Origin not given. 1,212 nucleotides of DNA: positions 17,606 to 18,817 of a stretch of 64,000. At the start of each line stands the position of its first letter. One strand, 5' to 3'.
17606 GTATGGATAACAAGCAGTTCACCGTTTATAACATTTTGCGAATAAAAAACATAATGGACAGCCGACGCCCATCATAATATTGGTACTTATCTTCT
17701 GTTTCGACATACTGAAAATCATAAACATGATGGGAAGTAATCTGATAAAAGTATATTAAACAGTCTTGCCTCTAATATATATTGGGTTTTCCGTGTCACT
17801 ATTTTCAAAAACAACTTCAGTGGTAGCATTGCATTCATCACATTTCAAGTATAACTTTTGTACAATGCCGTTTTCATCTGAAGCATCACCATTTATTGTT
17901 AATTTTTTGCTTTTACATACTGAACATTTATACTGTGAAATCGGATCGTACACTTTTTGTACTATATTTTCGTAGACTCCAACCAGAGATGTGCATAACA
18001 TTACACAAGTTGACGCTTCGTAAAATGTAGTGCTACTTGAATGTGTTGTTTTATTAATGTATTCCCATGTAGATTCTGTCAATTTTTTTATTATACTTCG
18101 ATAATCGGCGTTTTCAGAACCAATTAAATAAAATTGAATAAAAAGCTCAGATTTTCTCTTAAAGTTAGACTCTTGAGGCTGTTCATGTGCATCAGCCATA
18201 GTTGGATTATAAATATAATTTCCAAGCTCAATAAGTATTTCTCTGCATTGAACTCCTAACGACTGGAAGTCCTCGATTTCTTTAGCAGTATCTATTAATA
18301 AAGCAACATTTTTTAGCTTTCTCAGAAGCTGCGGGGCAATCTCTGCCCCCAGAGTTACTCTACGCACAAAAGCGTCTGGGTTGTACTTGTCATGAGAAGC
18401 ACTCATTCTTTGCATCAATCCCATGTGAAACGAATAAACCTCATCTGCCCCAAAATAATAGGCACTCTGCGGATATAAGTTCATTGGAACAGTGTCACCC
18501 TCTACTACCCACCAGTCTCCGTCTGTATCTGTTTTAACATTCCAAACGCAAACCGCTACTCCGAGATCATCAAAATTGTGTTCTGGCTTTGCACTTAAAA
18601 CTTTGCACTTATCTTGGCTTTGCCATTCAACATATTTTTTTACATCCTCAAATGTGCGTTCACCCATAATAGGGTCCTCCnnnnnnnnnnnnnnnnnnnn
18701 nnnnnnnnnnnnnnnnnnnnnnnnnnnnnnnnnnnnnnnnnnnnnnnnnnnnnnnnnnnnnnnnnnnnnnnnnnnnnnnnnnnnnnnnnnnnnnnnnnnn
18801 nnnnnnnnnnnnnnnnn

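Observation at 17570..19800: Low-GC (~35%) two-gene insertion: Mrr-like nuclease-domain protein plus Zn-ribbon protein, candidate defence module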

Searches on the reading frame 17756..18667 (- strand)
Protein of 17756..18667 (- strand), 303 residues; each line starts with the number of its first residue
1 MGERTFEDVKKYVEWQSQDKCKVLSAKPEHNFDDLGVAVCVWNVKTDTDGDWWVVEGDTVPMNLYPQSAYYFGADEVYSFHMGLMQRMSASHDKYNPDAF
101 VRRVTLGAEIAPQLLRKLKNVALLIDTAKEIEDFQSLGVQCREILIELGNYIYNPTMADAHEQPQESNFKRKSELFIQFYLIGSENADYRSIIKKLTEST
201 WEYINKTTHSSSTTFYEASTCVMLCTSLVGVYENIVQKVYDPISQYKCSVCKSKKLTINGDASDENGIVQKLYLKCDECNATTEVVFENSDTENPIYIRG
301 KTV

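Call 3: search_protein_families(library=pfam, proteins=[window:17756-18667:-], max_evalue=1)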
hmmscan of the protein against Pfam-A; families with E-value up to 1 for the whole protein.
window:17756-18667:- (303 aa): 2 families
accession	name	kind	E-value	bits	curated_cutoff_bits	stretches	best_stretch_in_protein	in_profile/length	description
PF03503.18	Chlam_OMP3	-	0.094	13.5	25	1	240-270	18-48/54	Chlamydia cysteine-rich outer membrane protein 3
PF21817.3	CapR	-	0.51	11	24.2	1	246-289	5-48/67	CapR homology domain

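Call 4: search_protein_families(library=padloc, proteins=[window:17756-18667:-], max_evalue=1)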
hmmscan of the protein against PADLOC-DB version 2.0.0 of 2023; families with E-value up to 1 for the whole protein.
window:17756-18667:- (303 aa): 0 families

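Call 7: find_homologous_proteins(query=window:17756-18667:-)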
Query window:17756-18667:- (303 aa): 390 proteins with E <= 0.001 among 903 candidates; the best 120 are listed.
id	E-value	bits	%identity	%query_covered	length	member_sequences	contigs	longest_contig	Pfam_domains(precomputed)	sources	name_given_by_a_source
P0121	4.2e-183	625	90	100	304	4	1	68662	-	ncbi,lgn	-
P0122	3.8e-181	619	89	100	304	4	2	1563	-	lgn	-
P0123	1.3e-167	575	82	100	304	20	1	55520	-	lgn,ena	-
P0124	6.7e-165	566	82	100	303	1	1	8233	-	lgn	-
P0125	2.2e-164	564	81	100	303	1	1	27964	-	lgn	-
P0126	1.3e-163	562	80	100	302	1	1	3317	-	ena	-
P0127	3.3e-162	557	82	99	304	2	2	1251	-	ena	-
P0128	5.5e-162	556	80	99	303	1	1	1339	-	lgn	-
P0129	8.6e-162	555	79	100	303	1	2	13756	-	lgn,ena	-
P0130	7.7e-161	552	80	100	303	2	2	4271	-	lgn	-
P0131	2.8e-159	547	79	100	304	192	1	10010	-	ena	-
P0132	3.9e-159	547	78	100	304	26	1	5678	-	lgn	-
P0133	5.2e-159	546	78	100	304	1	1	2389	-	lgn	-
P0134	7.2e-159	546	79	100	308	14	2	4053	-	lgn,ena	-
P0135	1.5e-158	545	78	100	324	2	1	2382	-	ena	-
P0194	6.3e-143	494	75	94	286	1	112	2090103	-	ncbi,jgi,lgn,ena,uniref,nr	ncbi:ubiquitin carboxyl-terminal hydrolase family protein [Leuconostoc mesenteroides]|uniref:hypothe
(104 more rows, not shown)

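Call 8: search_protein_families(library=ncbifam, proteins=[window:17756-18667:-], max_evalue=1)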
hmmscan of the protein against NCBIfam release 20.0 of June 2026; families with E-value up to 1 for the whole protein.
window:17756-18667:- (303 aa): 1 family
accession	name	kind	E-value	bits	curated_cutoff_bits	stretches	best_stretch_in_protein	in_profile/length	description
TIGR02605.1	CxxC_CxxC_SSSS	subfamily_domain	0.16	12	31.3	0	275-293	7-24/52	FmdB family zinc ribbon protein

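Call 9: search_protein_families(library=phrogs, proteins=[window:17756-18667:-], max_evalue=1)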
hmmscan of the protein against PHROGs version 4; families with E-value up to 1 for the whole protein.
window:17756-18667:- (303 aa): 4 families
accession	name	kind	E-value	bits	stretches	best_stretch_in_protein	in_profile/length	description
phrog_5516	-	unknown function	0.0025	18.8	1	246-298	5-56/90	-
phrog_1315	-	unknown function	0.1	13.8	1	245-292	6-53/108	-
phrog_9369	-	unknown function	0.11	13.2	0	275-292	13-30/69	-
phrog_6417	-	other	0.17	12.8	1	245-295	7-49/68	translational regulator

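Call 11: find_encoding_contigs(protein=P0194, flank=8000, max_places=4)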
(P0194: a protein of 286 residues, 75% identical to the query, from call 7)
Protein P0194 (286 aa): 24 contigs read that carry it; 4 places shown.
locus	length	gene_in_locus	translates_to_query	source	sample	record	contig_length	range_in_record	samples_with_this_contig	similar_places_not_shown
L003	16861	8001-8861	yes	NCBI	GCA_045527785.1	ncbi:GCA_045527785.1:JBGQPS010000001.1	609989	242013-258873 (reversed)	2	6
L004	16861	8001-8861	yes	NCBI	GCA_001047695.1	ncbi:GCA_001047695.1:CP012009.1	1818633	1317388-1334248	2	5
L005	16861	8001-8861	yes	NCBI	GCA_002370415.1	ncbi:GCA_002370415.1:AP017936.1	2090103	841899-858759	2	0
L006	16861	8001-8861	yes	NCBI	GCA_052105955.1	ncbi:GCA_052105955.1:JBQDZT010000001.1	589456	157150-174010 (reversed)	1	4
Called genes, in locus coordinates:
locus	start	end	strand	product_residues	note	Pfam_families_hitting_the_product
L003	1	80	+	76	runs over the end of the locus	PF05532:CsbD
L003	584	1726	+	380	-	PF00478:IMPDH, PF03060:NMO (faint)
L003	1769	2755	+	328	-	PF00478:IMPDH, PF01070:FMN_dh (weak), PF00478:IMPDH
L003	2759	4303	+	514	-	PF00117:GATase, PF07722:Peptidase_C26, PF02540:NAD_synthase, PF00958:GMP_synt_C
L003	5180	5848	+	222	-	PF18734:HEPN_AbiU2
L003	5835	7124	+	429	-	-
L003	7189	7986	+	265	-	PF10137:CAP12-PCTIR_TIR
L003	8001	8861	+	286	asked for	-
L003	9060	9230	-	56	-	-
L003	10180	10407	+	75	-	-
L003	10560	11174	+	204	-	PF03838:RecU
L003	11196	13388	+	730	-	PF00912:Transgly, PF00905:Transpeptidase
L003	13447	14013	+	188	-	PF06908:YpsA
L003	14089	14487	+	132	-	PF05103:DivIVA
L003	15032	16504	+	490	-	PF10613:Lig_chan-Glu_bd, PF00497:SBP_bac_3, PF00528:BPD_transp_1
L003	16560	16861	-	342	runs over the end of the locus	PF10282:Lactonase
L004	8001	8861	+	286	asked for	-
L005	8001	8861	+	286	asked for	-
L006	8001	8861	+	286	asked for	-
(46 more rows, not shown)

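Call 13: find_related_loci(query=window:17756-18667:-, collection=genome_contigs, flank=8000)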
Query window:17756-18667:- (303 aa) in genome_contigs; peptide patterns used: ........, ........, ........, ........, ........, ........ (x = any residue, [..] = any of these).
52 stretches matched a pattern; 22 encode a relative of the query (tblastn E <= 1e-3); 22 distinct loci.
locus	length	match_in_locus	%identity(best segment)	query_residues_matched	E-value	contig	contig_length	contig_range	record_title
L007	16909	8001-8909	90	1-303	0e+0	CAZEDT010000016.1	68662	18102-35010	MAG TPA_asm: uncultured Syntrophomonas sp. isolate SRP302447_co4_168 genome assembly, contig: NODE_1280_length_68662_cov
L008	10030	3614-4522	78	1-303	4e-165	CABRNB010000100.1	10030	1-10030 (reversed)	MAG TPA_asm: uncultured Anaeromassilibacillus sp. isolate MGYG-HGUT-01749 genome assembly, contig: GUT_GENOME105900_100,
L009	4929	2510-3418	79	1-303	2e-168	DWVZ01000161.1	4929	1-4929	MAG TPA_asm: Candidatus Blautia merdavium isolate ChiBcec2-3848 ChiBcec2__C65207_L4929_SAMN08009754, whole genome shotgu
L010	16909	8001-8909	78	1-303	7e-165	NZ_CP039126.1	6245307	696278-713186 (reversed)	Blautia producta strain DSM 2950 chromosome, complete genome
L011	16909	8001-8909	78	1-303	9e-165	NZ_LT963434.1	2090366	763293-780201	Massilicoli timonensis strain Marseille-P3755, whole genome shotgun sequence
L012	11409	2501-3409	78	1-303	3e-164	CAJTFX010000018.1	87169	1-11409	Lachnospiraceae bacterium isolate C51_74_MI_BP genome assembly, contig: MGBC000170.18, whole genome shotgun sequence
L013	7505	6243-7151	78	1-303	2e-164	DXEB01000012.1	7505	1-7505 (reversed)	MAG TPA_asm: Candidatus Anaerotignum merdipullorum isolate CHK190-6203 CHK190__C31075_L7505_SAMEA5754834, whole genome s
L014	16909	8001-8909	78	1-303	2e-163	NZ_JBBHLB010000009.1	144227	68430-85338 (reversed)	Flavonifractor porci strain P01024 N24_ctg09, whole genome shotgun sequence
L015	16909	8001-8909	76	1-303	5e-160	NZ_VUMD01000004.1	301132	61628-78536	Clostridium porci strain WCA-389-WT-23D1 seq4, whole genome shotgun sequence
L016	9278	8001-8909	76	1-303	7e-160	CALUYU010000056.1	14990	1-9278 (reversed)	MAG: Candidatus Gastranaerophilales bacterium isolate BRZ_EE__bin31 genome assembly, contig: BRZ_EE__NODE_4819_length_14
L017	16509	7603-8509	85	1-303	5e-153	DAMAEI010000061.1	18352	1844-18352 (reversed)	MAG TPA_asm: Sedimentibacter sp. isolate CTOTU48041 NODE_305_length_18352_cov_2.745095, whole genome shotgun sequence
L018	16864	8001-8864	76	1-288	1e-151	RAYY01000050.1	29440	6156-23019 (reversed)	Bacterium D16-56 strain D16-56 Scaffold50_1, whole genome shotgun sequence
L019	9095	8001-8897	72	1-300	1e-148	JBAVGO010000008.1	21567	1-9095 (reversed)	MAG: Lutisporaceae bacterium isolate MFD06945_ilm_asm_bin8 k127_359, whole genome shotgun sequence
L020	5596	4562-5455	70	4-301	4e-146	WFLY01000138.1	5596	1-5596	MAG: Bacillota bacterium isolate MAG234 MERGED_318845, whole genome shotgun sequence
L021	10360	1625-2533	78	1-303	7e-163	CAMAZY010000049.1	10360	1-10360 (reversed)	MAG: uncultured Clostridia bacterium isolate SRR17382103_bin.55_metaWRAP_v1.3_MAG genome assembly, contig: ERZ10544652.4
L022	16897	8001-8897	67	3-301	5e-140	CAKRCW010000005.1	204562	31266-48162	MAG: uncultured Lachnospiraceae bacterium isolate REFINED_METABAT215_TOP10_CONTIGS_1500_ASSEMBLY_K77_MERGED__Hadza_MoBio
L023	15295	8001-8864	60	3-291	2e-119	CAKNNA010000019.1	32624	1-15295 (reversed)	MAG TPA_asm: uncultured Clostridium sp. isolate ERR3414591_bin.48_metaWRAP_v1.1_MAG genome assembly, contig: NODE_1947_l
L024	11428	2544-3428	60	4-298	2e-115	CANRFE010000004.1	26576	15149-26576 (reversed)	MAG: uncultured Clostridia bacterium isolate Lapin-023__bin83 genome assembly, contig: Lapin-023__NODE_2453_length_26576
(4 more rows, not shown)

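Call 30: search_protein_representatives(protein=window:17756-18667:-)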
Query: 303 residues. Proteins with E-value up to 0.001 (for the whole library): 466; up to 1e-10: 159; up to 1e-30: 27. The best 150 are listed.
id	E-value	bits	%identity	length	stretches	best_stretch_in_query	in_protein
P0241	2.6e-108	378.2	57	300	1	4-298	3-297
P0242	5.0e-86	305.1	66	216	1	91-293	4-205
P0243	2.1e-85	303.1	76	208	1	1-175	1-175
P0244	1.1e-70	254.7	44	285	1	7-288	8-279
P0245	3.5e-62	226.8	43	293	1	6-281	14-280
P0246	8.4e-61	222.3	40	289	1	5-279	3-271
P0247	1.0e-57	212.2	64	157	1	85-239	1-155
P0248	5.4e-57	209.8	39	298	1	8-287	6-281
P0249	1.3e-56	208.6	70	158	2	13-126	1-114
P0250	1.3e-56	208.6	74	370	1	1-130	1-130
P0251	3.4e-52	194.1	88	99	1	17-110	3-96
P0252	3.0e-48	181.1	60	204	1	144-285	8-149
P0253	1.5e-47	178.8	86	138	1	1-92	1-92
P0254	1.0e-46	176.1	72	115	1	194-303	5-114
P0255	1.8e-44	168.7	42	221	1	62-279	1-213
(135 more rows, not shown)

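Call 34: search_protein_families(library=pfam, alignment_id=A3, max_evalue=0.01)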
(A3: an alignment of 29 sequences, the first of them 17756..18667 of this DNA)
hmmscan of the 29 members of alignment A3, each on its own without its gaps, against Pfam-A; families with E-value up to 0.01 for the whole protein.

A. member 1, window:17756-18667:- (303 aa): 0 families

B. families by the number of members that match (of 29 scanned): 3 families
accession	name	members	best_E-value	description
PF19108.5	DUF5795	2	3.2e-06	Family of unknown function (DUF5795)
PF24859.1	FdhE_central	1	0.0032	FdhE, central domain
PF14206.11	Cys_rich_CPCC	1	0.0052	Cysteine-rich CPCC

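Call 35: search_protein_families(library=padloc, alignment_id=A3, max_evalue=0.01)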
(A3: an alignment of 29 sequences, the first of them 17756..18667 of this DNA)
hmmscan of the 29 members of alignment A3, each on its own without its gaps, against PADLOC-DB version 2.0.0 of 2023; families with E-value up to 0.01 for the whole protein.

A. member 1, window:17756-18667:- (303 aa): 0 families

B. families by the number of members that match (of 29 scanned): 0 families

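Call 37: find_homologous_proteins(query=A3, max_evalue=0.00001)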
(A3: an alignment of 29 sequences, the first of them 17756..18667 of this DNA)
Query A3 (29 sequences) (303 aa, profile of the alignment): 511 proteins with E <= 0.00001 among 4966 candidates; the best 120 are listed.
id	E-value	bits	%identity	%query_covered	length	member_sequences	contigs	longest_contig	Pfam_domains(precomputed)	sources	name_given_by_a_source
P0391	1.2e-107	378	31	83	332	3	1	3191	-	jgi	jgi:predicted RNA-binding Zn-ribbon protein involved in translation (DUF1610 family)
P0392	1.2e-105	371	27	84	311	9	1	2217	-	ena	-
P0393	2.6e-99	350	31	92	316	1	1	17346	-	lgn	-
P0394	9.2e-99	348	28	83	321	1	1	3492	-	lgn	-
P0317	2.0e-98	347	26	84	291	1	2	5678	-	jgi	jgi:hypothetical protein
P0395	4.7e-98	346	27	74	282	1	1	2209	-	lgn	-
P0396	9.7e-98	345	27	83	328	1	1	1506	PF19108.6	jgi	jgi:hypothetical protein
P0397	6.3e-97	342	30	92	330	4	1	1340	-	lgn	-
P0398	1.1e-96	342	28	92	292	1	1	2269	-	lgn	-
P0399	1.3e-96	341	29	93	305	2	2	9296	-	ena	-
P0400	6.3e-96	339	31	97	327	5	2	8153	-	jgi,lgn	jgi:hypothetical protein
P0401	2.4e-95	337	30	82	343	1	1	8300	-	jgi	jgi:hypothetical protein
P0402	2.7e-95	337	32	91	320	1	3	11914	-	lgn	-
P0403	4.7e-95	336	28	83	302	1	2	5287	-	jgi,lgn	-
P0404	1.3e-94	335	29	92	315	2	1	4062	-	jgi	jgi:hypothetical protein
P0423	3.5e-89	317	29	90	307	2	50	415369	-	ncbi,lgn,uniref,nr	ncbi:gamma-glutamylcyclotransferase [Pseudomonas aeruginosa]|uniref:hypothetical protein n=1 Tax=Pse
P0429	8.6e-88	312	28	87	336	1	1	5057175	-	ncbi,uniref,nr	ncbi:hypothetical protein G4G27_10980 [Sphingomonas sp. So64.6b]|uniref:hypothetical protein n=1 Tax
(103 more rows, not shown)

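Call 41: find_encoding_contigs(protein=P0423, flank=5000, max_places=4)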
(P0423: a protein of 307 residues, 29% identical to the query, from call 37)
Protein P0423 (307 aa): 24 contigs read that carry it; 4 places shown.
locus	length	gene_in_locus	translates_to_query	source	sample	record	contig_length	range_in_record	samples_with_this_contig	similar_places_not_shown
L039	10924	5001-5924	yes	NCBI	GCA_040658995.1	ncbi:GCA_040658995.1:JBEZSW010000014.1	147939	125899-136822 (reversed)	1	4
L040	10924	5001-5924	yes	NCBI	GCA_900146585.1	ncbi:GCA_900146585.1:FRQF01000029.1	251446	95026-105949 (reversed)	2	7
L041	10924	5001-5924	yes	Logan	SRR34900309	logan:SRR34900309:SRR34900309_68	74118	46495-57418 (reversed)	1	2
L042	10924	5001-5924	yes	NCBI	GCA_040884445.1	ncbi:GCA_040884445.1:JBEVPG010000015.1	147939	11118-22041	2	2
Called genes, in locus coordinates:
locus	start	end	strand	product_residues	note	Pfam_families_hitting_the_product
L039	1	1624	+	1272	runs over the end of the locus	PF13289:SIR2_2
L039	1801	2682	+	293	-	-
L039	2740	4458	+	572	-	-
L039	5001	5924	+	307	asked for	-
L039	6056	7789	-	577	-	PF20423:AceK_regulatory, PF06315:AceK_kinase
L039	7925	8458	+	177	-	PF13302:Acetyltransf_3, PF13420:Acetyltransf_4, PF13673:Acetyltransf_10 (weak), PF00583:Acetyltransf_1, PF13508:Acetyltransf_7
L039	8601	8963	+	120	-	-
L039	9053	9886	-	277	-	PF00106:adh_short, PF08659:KR, PF13561:adh_short_C2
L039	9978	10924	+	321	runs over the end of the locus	PF06719:AraC_N, PF00165:HTH_AraC, PF12833:HTH_18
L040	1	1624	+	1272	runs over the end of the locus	PF13289:SIR2_2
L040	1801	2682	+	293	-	-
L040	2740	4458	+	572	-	-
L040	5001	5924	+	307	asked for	-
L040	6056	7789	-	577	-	PF20423:AceK_regulatory, PF06315:AceK_kinase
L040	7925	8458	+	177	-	PF13302:Acetyltransf_3, PF13420:Acetyltransf_4, PF13673:Acetyltransf_10 (weak), PF00583:Acetyltransf_1, PF13508:Acetyltransf_7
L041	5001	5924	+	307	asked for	-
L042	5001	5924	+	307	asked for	-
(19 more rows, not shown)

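Call 42: find_encoding_contigs(protein=P0429, flank=5000, max_places=2)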
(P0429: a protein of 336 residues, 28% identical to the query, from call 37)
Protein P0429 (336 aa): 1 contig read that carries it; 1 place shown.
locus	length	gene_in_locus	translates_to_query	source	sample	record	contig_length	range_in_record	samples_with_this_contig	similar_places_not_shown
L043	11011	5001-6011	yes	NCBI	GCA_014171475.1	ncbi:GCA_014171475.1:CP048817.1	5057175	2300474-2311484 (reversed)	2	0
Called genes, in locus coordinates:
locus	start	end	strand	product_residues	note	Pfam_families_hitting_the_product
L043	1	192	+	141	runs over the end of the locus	-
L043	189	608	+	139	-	PF12728:HTH_17 (weak)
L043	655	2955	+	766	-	PF02463:SMC_N (faint), PF13175:AAA_15, PF13476:AAA_23 (weak), PF13304:AAA_21 (faint), PF13175:AAA_15, PF20469:OLD-like_TOPRIM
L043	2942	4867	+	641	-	PF00580:UvrD-helicase, PF13245:AAA_19, PF13604:AAA_30 (faint), PF01443:Viral_helicase1 (faint), PF00580:UvrD-helicase (weak)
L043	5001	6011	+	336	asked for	-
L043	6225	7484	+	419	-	PF13271:DUF4062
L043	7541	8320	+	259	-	PF25164:CoiA_N, PF06054:CoiA_nuc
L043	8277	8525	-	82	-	PF13438:DUF4113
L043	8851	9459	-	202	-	-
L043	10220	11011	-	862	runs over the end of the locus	PF03706:LPG_synthase_TM, PF09924:LPG_synthase_C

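Call 48: predict_structure(alignment_id=A4)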
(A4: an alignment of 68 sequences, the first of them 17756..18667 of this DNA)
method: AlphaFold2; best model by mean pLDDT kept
length: 303 residues; sequences in the alignment: 68
mean_pLDDT: 89.6   pTM: 0.65
mean pLDDT of the five models: 89.6, 88.1, 87.9, 87.7, 87.3
residues with pLDDT >= 90: 211; 70-90: 68; 50-70: 22; < 50: 2
segments of 3 or more residues with pLDDT < 50: none
pLDDT, mean of each block of 10 residues (from residue 1): 82 92 95 88 91 89 87 86 80 76 90 95 93 98 98 93 95 96 92 97 97 94 97 91 87 93 86 94 83 56 72
secondary structure, 60 per line:
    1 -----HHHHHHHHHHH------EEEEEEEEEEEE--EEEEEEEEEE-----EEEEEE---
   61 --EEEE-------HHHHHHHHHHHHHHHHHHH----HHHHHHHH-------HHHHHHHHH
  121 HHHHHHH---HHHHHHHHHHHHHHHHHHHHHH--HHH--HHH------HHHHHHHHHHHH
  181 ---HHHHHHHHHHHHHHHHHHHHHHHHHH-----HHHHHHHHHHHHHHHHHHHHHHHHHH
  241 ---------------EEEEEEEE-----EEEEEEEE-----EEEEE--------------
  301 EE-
elements in order: H6-16 E23-34 E37-46 E52-57 E63-66 H74-92 H97-104 H112-127 H131-152 H169-180 H184-209 H215-240 E256-263 E269-276 E282-286
